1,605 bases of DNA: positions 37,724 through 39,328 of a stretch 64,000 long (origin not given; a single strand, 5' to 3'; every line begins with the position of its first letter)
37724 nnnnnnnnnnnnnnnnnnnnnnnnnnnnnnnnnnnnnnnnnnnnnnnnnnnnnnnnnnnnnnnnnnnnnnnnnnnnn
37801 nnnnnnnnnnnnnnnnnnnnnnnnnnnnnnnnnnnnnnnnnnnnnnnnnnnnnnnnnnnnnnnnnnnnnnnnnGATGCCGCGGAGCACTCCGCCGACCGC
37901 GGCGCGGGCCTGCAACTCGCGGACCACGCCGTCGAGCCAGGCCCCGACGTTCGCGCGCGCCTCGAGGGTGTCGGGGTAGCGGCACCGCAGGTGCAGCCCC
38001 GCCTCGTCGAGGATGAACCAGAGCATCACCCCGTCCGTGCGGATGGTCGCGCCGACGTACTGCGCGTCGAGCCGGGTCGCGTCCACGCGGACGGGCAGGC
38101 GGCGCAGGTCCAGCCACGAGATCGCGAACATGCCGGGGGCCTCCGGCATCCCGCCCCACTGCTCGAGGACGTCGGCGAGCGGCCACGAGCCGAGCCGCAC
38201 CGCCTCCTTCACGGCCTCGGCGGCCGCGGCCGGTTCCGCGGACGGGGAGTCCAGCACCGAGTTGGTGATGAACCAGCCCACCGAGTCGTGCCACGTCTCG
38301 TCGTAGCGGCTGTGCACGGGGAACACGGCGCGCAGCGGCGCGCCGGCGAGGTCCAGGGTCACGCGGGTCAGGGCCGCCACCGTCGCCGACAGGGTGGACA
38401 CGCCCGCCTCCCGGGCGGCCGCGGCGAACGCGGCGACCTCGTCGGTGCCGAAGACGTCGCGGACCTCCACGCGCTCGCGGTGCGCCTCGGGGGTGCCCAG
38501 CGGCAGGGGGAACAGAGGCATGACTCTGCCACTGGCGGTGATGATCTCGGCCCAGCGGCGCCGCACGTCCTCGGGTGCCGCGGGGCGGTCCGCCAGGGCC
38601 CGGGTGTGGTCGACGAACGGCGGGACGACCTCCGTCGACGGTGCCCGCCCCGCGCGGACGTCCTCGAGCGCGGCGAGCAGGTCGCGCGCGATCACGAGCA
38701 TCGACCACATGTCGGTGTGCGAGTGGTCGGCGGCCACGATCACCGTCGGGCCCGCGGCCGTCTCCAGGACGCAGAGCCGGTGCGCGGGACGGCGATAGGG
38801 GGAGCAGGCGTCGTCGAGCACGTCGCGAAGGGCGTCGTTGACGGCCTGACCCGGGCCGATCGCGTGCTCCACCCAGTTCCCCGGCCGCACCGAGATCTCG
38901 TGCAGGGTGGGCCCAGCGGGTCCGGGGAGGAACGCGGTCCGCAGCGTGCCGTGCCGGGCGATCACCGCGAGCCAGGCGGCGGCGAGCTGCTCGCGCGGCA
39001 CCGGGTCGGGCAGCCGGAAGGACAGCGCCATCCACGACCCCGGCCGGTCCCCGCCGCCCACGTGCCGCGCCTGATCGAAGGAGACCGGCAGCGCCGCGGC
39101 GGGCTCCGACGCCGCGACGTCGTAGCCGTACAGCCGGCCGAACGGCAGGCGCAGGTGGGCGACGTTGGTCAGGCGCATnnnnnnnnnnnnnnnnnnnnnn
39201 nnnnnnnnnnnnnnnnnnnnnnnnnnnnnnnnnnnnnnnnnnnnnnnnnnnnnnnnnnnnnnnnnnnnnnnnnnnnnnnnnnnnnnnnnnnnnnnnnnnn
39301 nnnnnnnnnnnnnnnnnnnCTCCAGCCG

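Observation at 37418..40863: Free-standing condensation-domain–GNAT fusion, with a divergent α/β-hydrolase and a DMT exporter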

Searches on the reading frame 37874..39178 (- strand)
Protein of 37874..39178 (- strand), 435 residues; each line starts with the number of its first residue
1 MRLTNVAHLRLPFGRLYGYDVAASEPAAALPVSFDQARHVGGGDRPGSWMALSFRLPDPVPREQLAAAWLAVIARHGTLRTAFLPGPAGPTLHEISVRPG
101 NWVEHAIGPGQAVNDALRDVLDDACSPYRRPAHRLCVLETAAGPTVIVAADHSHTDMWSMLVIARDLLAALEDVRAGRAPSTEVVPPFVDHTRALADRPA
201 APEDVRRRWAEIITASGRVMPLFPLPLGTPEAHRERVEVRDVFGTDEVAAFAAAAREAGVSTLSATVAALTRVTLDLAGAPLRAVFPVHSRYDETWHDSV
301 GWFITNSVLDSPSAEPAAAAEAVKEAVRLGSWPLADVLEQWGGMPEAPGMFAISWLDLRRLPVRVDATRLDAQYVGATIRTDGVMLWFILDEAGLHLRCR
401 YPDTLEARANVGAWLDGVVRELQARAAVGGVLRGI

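Call 20: search_protein_representatives(protein=window:37874-39178:-)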
Query: 435 residues. Proteins with E-value up to 0.001 (for the whole library): 489; up to 1e-10: 229; up to 1e-30: 56. The best 150 are listed.
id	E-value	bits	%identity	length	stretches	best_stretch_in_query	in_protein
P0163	1.4e-193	660.2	70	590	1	1-427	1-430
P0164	7.3e-193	657.8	70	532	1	1-426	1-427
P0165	1.3e-141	488.9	57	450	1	1-420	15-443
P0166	3.6e-116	405.1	50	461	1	1-430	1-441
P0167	8.5e-116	403.8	50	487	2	104-424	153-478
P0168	3.6e-111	388.6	66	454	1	139-430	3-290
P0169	6.2e-109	381.2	62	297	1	138-427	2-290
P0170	1.0e-105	370.6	50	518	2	58-422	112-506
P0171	1.2e-100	353.9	51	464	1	20-429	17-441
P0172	1.6e-99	350.1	49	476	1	2-423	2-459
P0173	5.0e-95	335.4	49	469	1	1-428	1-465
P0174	1.7e-85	303.9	53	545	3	142-427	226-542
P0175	9.1e-83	295.0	75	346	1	245-432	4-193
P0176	1.5e-82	294.2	53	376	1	1-291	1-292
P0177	4.9e-75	269.5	58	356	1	181-425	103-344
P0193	1.9e-43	165.4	29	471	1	2-428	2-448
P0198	2.3e-40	155.3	35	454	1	1-423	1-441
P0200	8.8e-40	153.3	35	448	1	1-427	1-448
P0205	1.9e-35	139.1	30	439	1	28-420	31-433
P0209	1.5e-33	132.8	33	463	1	1-414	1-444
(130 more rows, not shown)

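Call 22: search_protein_families(library=pfam, proteins=[P0165, P0166, P0172, P0193, P0198, P0200, P0205, P0209], max_evalue=0.01)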
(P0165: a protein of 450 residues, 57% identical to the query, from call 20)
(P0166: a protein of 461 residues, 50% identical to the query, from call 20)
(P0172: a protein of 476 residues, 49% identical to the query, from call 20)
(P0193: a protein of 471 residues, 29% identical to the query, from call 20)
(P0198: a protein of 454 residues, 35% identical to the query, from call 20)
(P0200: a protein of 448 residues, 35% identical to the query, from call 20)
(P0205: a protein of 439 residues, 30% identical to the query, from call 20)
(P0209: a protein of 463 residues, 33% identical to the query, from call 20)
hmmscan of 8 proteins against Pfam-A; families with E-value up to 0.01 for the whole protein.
P0165 (450 aa): 1 family
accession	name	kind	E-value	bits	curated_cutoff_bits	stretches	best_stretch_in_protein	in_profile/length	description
PF00668.25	Condensation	-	1.7e-06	27.4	30.6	1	63-336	27-302/456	Condensation domain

P0166 (461 aa): 1 family
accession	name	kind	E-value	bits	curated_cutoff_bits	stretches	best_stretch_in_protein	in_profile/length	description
PF00668.25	Condensation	-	2.4e-08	33.5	30.6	1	50-316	29-294/456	Condensation domain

P0172 (476 aa): 1 family
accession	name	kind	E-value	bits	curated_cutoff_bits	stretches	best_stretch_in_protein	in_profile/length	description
PF00668.25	Condensation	-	2.5e-06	26.9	30.6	1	181-343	133-296/456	Condensation domain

P0193 (471 aa): 1 family
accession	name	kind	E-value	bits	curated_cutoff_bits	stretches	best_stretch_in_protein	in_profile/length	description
PF00668.25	Condensation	-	7.6e-14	51.7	30.6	1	47-359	23-337/456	Condensation domain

P0198 (454 aa): 1 family
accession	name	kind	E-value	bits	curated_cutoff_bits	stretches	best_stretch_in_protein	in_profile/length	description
PF00668.25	Condensation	-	3.2e-14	52.9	30.6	1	63-363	38-343/456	Condensation domain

P0200 (448 aa): 1 family
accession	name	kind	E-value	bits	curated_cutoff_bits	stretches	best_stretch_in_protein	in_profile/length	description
PF00668.25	Condensation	-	1.6e-19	70.4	30.6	1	62-327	38-302/456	Condensation domain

P0205 (439 aa): 1 family
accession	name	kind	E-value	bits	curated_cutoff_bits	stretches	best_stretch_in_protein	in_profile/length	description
PF00668.25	Condensation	-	1.4e-15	57.4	30.6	1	56-351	32-336/456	Condensation domain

P0209 (463 aa): 1 family
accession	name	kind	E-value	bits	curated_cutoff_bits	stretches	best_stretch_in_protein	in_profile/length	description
PF00668.25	Condensation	-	1.1e-16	61.1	30.6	1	59-368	32-337/456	Condensation domain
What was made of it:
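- On Condensation-domain superfamily (Pfam PF00668): Clade relatives score 27-70 bits (call 22).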

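Call 23: search_solved_structures(query=A2, max_evalue=0.001, show_alignments=2)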
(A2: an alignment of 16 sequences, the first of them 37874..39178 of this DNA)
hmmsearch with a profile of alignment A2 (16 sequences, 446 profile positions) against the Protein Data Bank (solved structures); distinct sequences matched with E-value up to 0.001: 62 (the best 60 are shown).
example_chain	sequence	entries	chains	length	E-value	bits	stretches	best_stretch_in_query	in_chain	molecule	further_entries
6aef_B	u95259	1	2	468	1.5e-52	182.2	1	3-436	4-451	Trehalose-2-sulfate acyltransferase PapA2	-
9lcq_A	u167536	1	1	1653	5.2e-34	121.1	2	56-323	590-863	PvdL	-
9up2_A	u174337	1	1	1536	8.9e-34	120.3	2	56-323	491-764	PvdL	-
9lcp_A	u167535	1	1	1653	1e-33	120.1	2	56-323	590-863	PvdL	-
9lco_A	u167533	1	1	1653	1e-33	120.1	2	56-323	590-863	PvdL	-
9rde_A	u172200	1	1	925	3e-28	102.1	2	59-338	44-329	Bacitracin synthase 3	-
8qnf_A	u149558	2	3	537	8.9e-27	97.3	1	56-358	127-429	Condensation domain TomBC from the Tomaymycin non-ribosomal peptide synthetase | Tomaymycin non-ribosomal peptide synthetase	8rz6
6p1j_A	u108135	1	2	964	3.1e-24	88.9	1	44-360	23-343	Txo2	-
8fx6_A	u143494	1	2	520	3.9e-24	88.6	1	54-371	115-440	PCP-C didomain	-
8fx7_A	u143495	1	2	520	4.5e-24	88.4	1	54-371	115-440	PCP-C didomain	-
7kvw_A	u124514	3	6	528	7.1e-24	87.7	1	54-371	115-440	PCP-C didomain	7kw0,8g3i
7kw2_A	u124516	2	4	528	8.7e-24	87.4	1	54-371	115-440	PCP-C didomain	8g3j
7r9x_A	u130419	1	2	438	3.5e-22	82.1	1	56-354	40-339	AmbE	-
6oyf_A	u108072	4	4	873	1.1e-21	80.5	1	52-359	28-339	Txo1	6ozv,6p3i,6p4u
6cgo_A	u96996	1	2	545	1.4e-21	80.1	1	62-324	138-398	Condensation domain protein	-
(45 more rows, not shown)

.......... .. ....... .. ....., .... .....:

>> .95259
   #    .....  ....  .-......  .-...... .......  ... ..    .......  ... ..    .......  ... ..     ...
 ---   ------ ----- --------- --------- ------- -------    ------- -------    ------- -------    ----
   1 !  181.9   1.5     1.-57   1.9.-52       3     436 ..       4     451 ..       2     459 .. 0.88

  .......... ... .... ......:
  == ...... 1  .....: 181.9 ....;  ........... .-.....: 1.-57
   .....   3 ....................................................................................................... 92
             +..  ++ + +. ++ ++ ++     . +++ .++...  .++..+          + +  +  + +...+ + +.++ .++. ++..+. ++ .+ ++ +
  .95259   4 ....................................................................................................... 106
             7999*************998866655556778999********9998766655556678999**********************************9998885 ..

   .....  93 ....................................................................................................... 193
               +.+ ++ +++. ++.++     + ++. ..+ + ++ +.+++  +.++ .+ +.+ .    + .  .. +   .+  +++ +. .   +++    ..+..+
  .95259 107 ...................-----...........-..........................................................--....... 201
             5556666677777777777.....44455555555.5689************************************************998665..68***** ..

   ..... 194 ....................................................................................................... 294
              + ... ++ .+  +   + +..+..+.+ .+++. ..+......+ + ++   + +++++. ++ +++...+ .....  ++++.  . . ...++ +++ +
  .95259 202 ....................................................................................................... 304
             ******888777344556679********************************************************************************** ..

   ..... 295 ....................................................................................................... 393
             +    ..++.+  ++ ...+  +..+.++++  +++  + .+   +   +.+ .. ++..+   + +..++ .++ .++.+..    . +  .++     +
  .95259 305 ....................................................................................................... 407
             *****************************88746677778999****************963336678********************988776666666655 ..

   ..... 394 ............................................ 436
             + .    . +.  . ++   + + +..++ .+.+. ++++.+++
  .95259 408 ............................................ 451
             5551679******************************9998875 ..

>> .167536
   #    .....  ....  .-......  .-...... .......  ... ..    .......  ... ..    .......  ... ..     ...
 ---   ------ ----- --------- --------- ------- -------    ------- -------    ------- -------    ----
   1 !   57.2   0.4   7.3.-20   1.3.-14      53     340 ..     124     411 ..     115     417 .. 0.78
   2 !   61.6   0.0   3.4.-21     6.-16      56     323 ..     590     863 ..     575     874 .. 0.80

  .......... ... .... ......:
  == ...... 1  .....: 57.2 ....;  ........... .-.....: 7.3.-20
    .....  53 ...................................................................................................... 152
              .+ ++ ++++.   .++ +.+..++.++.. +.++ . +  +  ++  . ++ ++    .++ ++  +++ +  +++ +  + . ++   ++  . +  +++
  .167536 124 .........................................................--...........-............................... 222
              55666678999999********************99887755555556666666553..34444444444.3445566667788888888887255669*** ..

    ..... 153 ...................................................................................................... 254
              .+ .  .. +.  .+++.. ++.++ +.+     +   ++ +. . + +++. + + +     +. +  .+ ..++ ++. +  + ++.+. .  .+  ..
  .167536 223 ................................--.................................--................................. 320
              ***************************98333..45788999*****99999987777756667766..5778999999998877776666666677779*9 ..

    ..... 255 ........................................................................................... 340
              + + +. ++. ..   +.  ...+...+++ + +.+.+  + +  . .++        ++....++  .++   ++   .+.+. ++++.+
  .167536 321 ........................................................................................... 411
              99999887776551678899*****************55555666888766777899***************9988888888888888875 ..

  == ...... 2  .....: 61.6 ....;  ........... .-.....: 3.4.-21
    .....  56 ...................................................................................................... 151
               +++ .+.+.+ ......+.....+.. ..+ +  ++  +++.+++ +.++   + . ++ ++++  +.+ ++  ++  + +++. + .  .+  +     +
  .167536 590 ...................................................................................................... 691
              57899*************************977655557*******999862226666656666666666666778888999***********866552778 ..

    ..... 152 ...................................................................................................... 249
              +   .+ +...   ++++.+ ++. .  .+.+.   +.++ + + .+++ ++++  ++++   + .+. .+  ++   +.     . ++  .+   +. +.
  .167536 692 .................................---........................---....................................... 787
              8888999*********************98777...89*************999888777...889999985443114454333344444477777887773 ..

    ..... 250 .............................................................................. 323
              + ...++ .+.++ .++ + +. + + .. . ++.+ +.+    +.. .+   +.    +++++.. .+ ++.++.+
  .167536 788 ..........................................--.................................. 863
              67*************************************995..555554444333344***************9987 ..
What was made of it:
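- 37895..39178 (-): N-terminal condensation-superfamily domain of PapA2 type (aa 1-428). Family profile against PapA2 6AEF: E=1.5e-52, full length (call 23).
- On Condensation-domain superfamily (Pfam PF00668): A family profile hits many NRPS C domains at 1e-34 to 1e-8 (call 23).
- On PapA (polyketide-associated protein A) acyltransferases: Profile against PapA2 6AEF: E=1.5e-52, full length (call 23).
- Closest known: PapA2. Same: The closest sequence relative by family profile (E=1.5e-52, full length; call 23).
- NRPS C domains are clear relatives, with profile E-values down to 5e-34 (call 23) and megasynthase hits at 28-32% identity (call 20).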

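Call 26: find_homologous_proteins(query=P0165)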
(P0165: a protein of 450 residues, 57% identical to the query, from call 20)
Query P0165 (450 aa): 997 proteins with E <= 0.001 among 8000 candidates; the best 120 are listed.
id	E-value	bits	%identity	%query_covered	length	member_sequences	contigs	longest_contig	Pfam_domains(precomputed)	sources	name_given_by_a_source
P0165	0.0e+0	1018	100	100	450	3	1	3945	PF00668.26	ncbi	-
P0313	8.6e-257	870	89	97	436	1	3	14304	PF00668.26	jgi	jgi:hypothetical protein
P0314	5.5e-240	815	82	98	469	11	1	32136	-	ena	-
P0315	1.3e-237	807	81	98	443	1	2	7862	-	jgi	jgi:hypothetical protein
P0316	2.7e-235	799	82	97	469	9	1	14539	PF00668.26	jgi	jgi:hypothetical protein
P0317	2.7e-233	793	79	98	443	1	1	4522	PF00668.26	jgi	jgi:hypothetical protein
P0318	1.3e-232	791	80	97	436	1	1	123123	-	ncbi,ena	-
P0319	2.6e-218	743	77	97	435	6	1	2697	-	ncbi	-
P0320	7.9e-216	735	74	98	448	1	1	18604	PF00668.26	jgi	jgi:hypothetical protein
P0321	1.4e-212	725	75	97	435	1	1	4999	-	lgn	-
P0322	2.0e-188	645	69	98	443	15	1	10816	PF00668.26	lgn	-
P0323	7.4e-187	640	68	97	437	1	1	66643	PF00668.26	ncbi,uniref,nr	ncbi:peptide synthetase [Phycicoccus sp. CSK15P-2]|uniref:condensation domain-containing protein n=1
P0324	4.1e-186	637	67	97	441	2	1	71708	PF00668.26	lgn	-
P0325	4.7e-185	634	67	96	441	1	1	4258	PF00668.26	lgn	-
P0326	5.1e-185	634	66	97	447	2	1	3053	PF00668.26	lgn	-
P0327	3.7e-184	631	66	96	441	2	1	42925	PF00668.26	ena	-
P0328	8.8e-184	630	68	96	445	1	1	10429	PF00668.26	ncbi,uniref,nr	ncbi:condensation domain-containing protein [Phycicoccus flavus]|uniref:condensation domain-containi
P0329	1.1e-183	629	65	96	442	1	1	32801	PF00668.26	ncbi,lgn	-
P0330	2.8e-183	628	68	96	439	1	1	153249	PF00668.26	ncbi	ncbi:MAG: condensation domain-containing protein [Patulibacter minatonensis]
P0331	3.8e-183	628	67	97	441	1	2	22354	PF00668.26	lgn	-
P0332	7.0e-183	627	66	97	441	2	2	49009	PF00668.26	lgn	-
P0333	8.5e-183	626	68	97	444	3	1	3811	PF00668.26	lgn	-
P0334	7.0e-182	623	68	96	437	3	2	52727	PF00668.26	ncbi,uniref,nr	ncbi:condensation domain-containing protein [Phycicoccus endophyticus]|uniref:condensation domain-co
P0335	3.6e-181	621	65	96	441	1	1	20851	PF00668.26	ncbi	-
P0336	2.0e-180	619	65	96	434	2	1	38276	PF00668.26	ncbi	-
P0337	5.5e-180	617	66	96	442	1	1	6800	PF00668.26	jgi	jgi:hypothetical protein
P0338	8.4e-180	617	65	97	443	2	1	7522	PF00668.26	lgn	-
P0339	2.0e-178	612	65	96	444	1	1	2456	PF00668.26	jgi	jgi:hypothetical protein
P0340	2.1e-178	612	65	96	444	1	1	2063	PF00668.26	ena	-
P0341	3.2e-178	611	67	97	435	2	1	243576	PF00668.26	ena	-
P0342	3.9e-178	611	65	96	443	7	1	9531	PF00668.26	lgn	-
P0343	1.2e-177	609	67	96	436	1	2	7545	PF00668.26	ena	-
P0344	2.6e-177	608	64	96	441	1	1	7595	PF00668.26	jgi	jgi:hypothetical protein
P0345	4.5e-177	608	64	97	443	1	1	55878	PF00668.26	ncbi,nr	ncbi:MAG: hypothetical protein J7513_05155 [Solirubrobacteraceae bacterium]|nr:hypothetical protein 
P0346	1.2e-176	606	64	97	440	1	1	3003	PF00668.26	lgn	-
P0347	1.6e-176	606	64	97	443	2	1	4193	PF00668.26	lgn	-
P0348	3.5e-176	605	65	96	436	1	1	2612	PF00668.26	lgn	-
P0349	1.0e-175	603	63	96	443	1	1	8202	PF00668.26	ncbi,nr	ncbi:MAG: hypothetical protein JHD16_09545 [Solirubrobacteraceae bacterium]|nr:hypothetical protein 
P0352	1.2e-174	600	64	96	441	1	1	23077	PF00668.26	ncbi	ncbi:MAG: hypothetical protein QM679_04680 [Patulibacter sp.]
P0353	2.8e-172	592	65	96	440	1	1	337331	PF00668.26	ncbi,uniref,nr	ncbi:peptide synthetase [Phycicoccus sp. BSK3Z-2]|uniref:Peptide synthetase n=1 Tax=Phycicoccus avic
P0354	3.9e-172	591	64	96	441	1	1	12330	PF00668.26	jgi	jgi:hypothetical protein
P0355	9.3e-172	590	63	96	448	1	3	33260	PF00668.26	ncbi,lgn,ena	-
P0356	1.1e-171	590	65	97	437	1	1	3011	PF00668.26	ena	-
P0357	2.5e-171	589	64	96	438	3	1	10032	PF00668.26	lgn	-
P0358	3.5e-171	588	61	96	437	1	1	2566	PF00668.26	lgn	-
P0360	7.8e-170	584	64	97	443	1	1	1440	PF00668.26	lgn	-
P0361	2.1e-169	582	64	99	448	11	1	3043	PF00668.26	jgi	-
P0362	7.3e-169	580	62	96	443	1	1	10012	PF00668.26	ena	-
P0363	7.5e-169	580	64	97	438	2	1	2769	PF00668.26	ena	-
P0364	1.1e-168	580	63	96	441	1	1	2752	PF00668.26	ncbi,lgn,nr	ncbi:MAG: hypothetical protein Q7T55_26310 [Solirubrobacteraceae bacterium]|nr:hypothetical protein 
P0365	1.2e-168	580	63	96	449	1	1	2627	PF00668.26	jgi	jgi:hypothetical protein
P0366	1.4e-168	580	64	96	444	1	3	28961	PF00668.26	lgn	-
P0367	3.0e-168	578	64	96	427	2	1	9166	PF00668.26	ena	-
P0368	4.0e-168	578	64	95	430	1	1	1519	PF00668.26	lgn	-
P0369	1.0e-167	577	64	96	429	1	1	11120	PF00668.26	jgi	jgi:mycolipenoyl-CoA---2-(long-chain-fatty acyl)-trehalose mycolipenoyltransferase / long-chain-acyl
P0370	1.1e-167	577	65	97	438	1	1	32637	PF00668.26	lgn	-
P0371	1.8e-167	576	64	97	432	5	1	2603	PF00668.26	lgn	-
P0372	2.6e-167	575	60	97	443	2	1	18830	PF00668.26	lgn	-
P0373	3.4e-167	575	62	96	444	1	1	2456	PF00668.26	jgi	-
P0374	3.8e-167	575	63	95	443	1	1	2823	PF00668.26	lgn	-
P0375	5.7e-167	574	64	96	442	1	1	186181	PF00668.26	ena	-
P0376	6.9e-167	574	62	97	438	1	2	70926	PF00668.26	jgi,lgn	jgi:mycolipenoyl-CoA---2-(long-chain-fatty acyl)-trehalose mycolipenoyltransferase / long-chain-acyl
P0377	1.6e-166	573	63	97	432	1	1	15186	PF00668.26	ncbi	-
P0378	1.7e-166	573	61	97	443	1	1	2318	PF00668.26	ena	-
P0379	2.5e-166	572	64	97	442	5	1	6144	PF00668.26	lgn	-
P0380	4.9e-166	571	61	96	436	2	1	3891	PF00668.26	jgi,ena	-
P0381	6.6e-166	571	64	97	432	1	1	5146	PF00668.26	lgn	-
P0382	2.9e-165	569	64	96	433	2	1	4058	PF00668.26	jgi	jgi:mycolipenoyl-CoA---2-(long-chain-fatty acyl)-trehalose mycolipenoyltransferase / long-chain-acyl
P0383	4.5e-165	568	62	96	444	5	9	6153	PF00668.26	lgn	-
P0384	4.6e-165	568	62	96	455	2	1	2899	PF00668.26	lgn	-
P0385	4.7e-165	568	61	96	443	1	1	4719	PF00668.26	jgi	jgi:hypothetical protein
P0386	5.3e-165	568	62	97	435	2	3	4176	PF00668.26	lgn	-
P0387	5.9e-165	568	63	96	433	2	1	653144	PF00668.26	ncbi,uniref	ncbi:condensation domain-containing protein [Microbacterium sp. P04]|uniref:condensation domain-cont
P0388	6.6e-165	567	61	96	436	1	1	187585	PF00668.26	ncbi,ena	-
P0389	6.9e-165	567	61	96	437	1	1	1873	PF00668.26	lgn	-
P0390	9.9e-165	567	62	97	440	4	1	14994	PF00668.26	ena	-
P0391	1.8e-163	563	62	96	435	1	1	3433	PF00668.26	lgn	-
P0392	1.8e-162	559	60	96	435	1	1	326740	PF00668.26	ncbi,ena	-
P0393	3.5e-162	558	61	97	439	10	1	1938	PF00668.26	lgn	-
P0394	4.3e-162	558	61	97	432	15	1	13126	PF00668.26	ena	-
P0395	4.4e-162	558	60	96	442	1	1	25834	PF00668.26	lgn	-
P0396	1.1e-161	557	60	96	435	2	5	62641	PF00668.26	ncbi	ncbi:MAG: condensation domain-containing protein [Ornithinimicrobium sp.]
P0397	1.4e-161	556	61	97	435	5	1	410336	PF00668.26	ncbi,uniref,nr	ncbi:peptide synthetase [Micropruina sonneratiae]|uniref:peptide synthetase n=1 Tax=Micropruina sonn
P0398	2.0e-161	556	59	97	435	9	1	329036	PF00668.26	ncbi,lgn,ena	-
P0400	3.4e-161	555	60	96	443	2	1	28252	PF00668.26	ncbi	-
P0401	7.8e-161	554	61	96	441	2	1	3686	PF00668.26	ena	-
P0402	1.2e-160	553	60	97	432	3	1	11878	PF00668.26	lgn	-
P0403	1.3e-160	553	61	97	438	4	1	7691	PF00668.26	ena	-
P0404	1.3e-160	553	59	96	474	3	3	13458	PF00668.26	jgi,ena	-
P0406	2.9e-160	552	61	97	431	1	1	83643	PF00668.26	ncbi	-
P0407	3.9e-160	552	63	96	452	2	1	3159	PF00668.26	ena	-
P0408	9.9e-160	550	60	97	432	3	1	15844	PF00668.26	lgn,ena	-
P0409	1.2e-159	550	60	97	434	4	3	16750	PF00668.26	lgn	-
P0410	1.2e-159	550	59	98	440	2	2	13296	PF00668.26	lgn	-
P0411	1.5e-159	550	57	97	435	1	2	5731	PF00668.26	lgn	-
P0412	1.6e-159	550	60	96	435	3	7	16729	PF00668.26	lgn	-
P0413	1.6e-159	550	60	97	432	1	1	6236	PF00668.26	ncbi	-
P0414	1.7e-159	550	60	97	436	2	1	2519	PF00668.26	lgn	-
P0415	2.2e-159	549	60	97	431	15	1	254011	PF00668.26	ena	-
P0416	2.2e-159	549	59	97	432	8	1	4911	PF00668.26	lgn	-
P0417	3.2e-159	549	59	96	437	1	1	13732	PF00668.26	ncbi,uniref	ncbi:peptide synthetase [Propionicimonas sp.]|uniref:peptide synthetase n=1 Tax=Propionicimonas sp. 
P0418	3.6e-159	548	61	96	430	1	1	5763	PF00668.26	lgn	-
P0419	1.3e-158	547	63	96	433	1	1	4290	PF00668.26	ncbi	ncbi:MAG: condensation domain-containing protein [Terracoccus sp.]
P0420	1.5e-158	546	60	96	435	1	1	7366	PF00668.26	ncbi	-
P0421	1.5e-158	546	60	96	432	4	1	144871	PF00668.26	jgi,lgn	-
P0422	1.8e-158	546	60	96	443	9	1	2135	PF00668.26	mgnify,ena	mgnify:CR=1 FL=1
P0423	1.9e-158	546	59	97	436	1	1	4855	PF00668.26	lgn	-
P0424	1.9e-158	546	59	97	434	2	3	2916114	PF00668.26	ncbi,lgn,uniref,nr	ncbi:hypothetical protein FHX49_001291 [Microbacterium endophyticum]|uniref:Condensation domain-cont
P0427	4.8e-158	545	59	97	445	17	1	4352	PF00668.26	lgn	-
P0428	6.2e-158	544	61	97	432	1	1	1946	PF00668.26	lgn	-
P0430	1.9e-157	543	59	96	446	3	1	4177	PF00668.26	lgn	-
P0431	2.4e-157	542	61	94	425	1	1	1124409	PF00668.26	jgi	jgi:hypothetical protein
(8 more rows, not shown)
